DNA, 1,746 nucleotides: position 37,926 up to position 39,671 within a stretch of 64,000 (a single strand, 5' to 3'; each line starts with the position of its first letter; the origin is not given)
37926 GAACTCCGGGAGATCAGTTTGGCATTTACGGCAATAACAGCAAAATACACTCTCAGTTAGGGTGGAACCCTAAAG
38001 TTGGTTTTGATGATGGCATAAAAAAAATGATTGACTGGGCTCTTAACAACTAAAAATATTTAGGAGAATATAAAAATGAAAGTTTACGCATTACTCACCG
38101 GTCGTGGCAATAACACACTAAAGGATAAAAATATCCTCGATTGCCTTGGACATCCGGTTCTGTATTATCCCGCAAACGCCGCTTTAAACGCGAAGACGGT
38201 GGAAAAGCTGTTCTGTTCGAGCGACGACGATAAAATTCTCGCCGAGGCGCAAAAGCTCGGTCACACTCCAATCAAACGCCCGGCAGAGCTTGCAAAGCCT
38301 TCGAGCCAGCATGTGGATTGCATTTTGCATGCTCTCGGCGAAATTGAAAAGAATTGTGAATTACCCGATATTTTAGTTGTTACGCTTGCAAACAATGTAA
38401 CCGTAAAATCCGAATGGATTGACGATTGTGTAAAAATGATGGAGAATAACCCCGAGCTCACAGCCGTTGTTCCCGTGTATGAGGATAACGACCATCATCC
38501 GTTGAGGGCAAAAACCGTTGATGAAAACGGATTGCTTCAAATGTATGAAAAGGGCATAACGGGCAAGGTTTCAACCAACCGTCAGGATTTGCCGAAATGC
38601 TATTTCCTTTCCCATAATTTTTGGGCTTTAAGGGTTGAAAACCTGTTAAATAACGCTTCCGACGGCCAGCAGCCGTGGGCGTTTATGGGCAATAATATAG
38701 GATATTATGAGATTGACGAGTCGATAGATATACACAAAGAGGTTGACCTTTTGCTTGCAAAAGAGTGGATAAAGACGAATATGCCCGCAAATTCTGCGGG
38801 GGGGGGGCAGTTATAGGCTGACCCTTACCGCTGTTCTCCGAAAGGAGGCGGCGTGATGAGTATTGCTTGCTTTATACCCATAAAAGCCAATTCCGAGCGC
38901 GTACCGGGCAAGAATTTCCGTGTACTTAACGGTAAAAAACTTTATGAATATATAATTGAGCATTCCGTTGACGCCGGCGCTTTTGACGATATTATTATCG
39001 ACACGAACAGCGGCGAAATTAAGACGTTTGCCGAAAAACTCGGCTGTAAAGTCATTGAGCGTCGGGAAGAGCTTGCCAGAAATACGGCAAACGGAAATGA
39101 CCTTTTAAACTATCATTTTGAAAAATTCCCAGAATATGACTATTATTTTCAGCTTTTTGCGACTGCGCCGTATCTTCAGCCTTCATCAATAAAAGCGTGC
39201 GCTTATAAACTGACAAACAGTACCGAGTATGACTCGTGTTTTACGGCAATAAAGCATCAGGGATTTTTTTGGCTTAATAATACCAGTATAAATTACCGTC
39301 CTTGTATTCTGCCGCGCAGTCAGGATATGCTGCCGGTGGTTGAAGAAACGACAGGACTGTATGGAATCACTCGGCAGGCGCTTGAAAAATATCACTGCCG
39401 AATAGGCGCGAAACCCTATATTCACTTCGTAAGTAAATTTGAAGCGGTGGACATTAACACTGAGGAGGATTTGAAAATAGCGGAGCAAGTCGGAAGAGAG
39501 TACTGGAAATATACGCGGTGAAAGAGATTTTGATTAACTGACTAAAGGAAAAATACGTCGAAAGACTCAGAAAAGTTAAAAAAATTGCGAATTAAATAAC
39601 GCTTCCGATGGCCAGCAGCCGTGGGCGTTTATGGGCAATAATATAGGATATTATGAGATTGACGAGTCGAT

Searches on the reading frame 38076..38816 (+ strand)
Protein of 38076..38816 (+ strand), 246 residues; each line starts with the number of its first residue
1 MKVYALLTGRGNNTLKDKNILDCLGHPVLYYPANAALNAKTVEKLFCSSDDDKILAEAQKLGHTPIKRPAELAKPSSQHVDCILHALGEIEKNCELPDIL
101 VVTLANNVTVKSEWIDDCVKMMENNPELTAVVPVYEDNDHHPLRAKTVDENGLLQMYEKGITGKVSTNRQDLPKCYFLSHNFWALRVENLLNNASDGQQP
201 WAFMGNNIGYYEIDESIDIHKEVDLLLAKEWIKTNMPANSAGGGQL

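Call 7: search_protein_families(library=pfam, proteins=[window:38076-38816:+])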
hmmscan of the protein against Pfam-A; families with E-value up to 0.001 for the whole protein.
window:38076-38816:+ (246 aa): 1 family
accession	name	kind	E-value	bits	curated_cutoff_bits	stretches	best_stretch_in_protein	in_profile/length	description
PF02348.25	CTP_transf_3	-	1e-08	35.7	22.6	1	15-133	13-121/217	Cytidylyltransferase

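Call 53: find_homologous_proteins(query=window:38076-38813:+)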
Query window:38076-38813:+ (246 aa): 1871 proteins with E <= 0.001 among 2203 candidates; the best 120 are listed.
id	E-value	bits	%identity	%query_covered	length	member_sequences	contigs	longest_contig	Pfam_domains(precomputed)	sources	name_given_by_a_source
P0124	1.4e-165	567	100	100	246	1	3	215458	PF02348.26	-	-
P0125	1.1e-152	524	91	100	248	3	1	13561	PF02348.26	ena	-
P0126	2.1e-144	497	87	99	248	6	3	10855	PF02348.26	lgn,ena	-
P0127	4.0e-144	496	86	99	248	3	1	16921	PF02348.26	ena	-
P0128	1.7e-142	491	86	99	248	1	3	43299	PF02348.26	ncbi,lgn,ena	-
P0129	1.0e-139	482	83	98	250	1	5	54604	PF02348.26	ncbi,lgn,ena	-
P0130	1.6e-132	458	83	95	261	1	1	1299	PF02348.26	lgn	-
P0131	1.4e-131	455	80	98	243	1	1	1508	PF02348.26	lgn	-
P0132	3.5e-131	454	86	91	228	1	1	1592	PF02348.26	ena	-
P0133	1.2e-129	449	81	96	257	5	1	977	-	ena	-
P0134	1.1e-127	442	80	99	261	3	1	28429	PF02348.26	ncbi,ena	-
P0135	2.0e-126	438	79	96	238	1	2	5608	PF02348.26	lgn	-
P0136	4.5e-126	437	79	96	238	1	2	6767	PF02348.26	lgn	-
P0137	1.0e-125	436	79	96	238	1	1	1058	PF02348.26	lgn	-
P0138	5.2e-125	434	78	95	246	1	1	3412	-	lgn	-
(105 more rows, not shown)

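Call 55: find_encoding_contigs(protein=P0134, flank=6000, max_places=3)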
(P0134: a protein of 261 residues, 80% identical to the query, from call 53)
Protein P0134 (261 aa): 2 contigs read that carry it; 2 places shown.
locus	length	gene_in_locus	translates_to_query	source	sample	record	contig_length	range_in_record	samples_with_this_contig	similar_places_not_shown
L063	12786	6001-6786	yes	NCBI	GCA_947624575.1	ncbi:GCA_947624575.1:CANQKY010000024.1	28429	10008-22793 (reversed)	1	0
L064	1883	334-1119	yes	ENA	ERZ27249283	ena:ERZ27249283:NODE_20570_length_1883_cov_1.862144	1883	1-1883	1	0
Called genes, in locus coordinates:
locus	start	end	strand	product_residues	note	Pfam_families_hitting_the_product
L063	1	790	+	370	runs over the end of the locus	PF00037:Fer4 (faint), PF12838:Fer4_7, PF13183:Fer4_8 (faint), PF13187:Fer4_9 (weak), PF13237:Fer4_10 (faint), PF14697:Fer4_21 (faint), PF12797:Fer4_2 (weak), PF04432:FrhB_FdhB_C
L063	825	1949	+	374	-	PF13439:Glyco_transf_4, PF20706:GT4-conflict (weak), PF00534:Glycos_transf_1, PF13692:Glyco_trans_1_4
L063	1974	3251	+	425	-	-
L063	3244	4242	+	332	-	PF00535:Glycos_transf_2, PF10111:Glyco_tranf_2_2, PF13641:Glyco_tranf_2_3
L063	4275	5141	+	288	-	PF04991:LicD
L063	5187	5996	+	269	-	PF01973:MptE-like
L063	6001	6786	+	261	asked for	PF02348:CTP_transf_3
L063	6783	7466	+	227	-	PF02348:CTP_transf_3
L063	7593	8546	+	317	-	PF01757:Acyl_transf_3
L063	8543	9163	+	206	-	PF01081:Aldolase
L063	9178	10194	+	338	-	PF00294:PfkB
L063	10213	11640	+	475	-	PF01943:Polysacc_synt, PF13440:Polysacc_synt_3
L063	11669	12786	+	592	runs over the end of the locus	PF21211:FkbH_N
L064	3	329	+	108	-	?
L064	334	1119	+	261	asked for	PF02348:CTP_transf_3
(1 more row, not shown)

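Call 66: search_protein_families(library=ncbifam, proteins=[window:38076-38813:+], max_evalue=0.00001)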
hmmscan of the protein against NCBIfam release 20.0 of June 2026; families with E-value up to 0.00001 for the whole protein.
window:38076-38813:+ (246 aa): 1 family
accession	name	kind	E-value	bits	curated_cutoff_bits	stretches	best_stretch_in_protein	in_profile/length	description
TIGR03584.1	PseF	equivalog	1e-17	64.6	205.7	1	8-193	5-186/222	pseudaminic acid cytidylyltransferase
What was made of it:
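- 38076..38816 (+): Upstream gene 2: PseF-like cytidylyltransferase CT-A, 246 aa as assembled (G10). It ends ..............*. Pfam CTP_transf_3 and NCBIfam PseF-like (calls 7, 66).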

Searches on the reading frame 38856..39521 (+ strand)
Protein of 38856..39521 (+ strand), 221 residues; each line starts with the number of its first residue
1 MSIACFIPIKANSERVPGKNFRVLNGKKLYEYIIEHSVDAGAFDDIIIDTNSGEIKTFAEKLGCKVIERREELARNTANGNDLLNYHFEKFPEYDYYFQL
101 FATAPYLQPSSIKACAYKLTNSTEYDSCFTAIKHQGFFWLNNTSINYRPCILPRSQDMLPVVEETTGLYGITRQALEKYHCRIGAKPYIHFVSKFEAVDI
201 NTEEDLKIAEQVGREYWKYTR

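Call 7: search_protein_families(library=pfam, proteins=[window:38856-39521:+])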
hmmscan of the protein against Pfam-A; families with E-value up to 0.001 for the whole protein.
window:38856-39521:+ (221 aa): 1 family
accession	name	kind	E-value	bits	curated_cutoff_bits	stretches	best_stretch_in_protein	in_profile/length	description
PF02348.25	CTP_transf_3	-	8.8e-21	75.1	22.6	1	4-133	1-130/217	Cytidylyltransferase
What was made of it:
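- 38856..39521 (+): Downstream gene 2: PseF-like cytidylyltransferase CT-B (221 aa). Pfam CTP_transf_3, E = 8.8e-21 (call 7).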

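Call 11: find_encoding_contigs(protein=window:38856-39521:+, flank=3000, max_places=10)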
Protein window:38856-39521:+ (221 aa): 7 contigs read that carry it; 3 places shown.
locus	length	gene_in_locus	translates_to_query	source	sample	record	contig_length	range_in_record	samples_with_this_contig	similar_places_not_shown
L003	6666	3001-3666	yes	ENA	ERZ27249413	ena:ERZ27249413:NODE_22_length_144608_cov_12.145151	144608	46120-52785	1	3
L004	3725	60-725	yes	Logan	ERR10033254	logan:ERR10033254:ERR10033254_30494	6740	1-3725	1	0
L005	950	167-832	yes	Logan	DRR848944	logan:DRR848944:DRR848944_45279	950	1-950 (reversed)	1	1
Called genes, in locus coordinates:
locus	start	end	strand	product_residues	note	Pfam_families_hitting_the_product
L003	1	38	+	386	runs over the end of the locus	PF14897:EpsG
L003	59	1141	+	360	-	PF07388:A-2_8-polyST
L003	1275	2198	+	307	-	PF01073:3Beta_HSD, PF01370:Epimerase, PF02254:TrkA_N (weak), PF02719:Polysacc_synt_2 (weak), PF04321:RmlD_sub_bind, PF07993:NAD_binding_4 (faint), PF13460:NAD_binding_10 (weak), PF16363:GDP_Man_Dehyd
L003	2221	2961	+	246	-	PF02348:CTP_transf_3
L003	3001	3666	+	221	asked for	PF02348:CTP_transf_3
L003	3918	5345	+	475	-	PF01943:Polysacc_synt, PF13440:Polysacc_synt_3, PF01554:MatE (weak)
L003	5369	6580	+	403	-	PF14907:NTP_transf_5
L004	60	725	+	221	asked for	PF02348:CTP_transf_3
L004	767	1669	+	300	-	PF04074:DUF386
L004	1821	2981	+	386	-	PF04230:PS_pyruv_trans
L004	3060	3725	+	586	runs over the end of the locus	PF02776:TPP_enzyme_N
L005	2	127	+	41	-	?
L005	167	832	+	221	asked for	PF02348:CTP_transf_3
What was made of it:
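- In L004, CT-B is followed by different genes (call 11).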

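Call 66: search_protein_families(library=ncbifam, proteins=[window:38856-39518:+], max_evalue=0.00001)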
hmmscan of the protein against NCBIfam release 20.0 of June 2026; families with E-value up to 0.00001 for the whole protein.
window:38856-39518:+ (221 aa): 5 families
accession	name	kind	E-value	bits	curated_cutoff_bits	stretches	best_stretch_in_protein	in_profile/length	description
TIGR03584.1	PseF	equivalog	2.1e-25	89.7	205.7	1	5-211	2-218/222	pseudaminic acid cytidylyltransferase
NF003952.0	PRK05450.1-5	subfamily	1.8e-10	40.4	193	1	2-132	2-131/250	3-deoxy-manno-octulosonate cytidylyltransferase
NF009905.0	PRK13368.1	subfamily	3.9e-10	39.5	255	1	1-125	1-120/243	3-deoxy-manno-octulosonate cytidylyltransferase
NF003950.0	PRK05450.1-3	subfamily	6.1e-10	38.9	234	1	1-127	1-125/248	3-deoxy-manno-octulosonate cytidylyltransferase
NF003948.0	PRK05450.1-1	equivalog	9.4e-06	25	281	0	3-123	6-124/248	3-deoxy-manno-octulosonate cytidylyltransferase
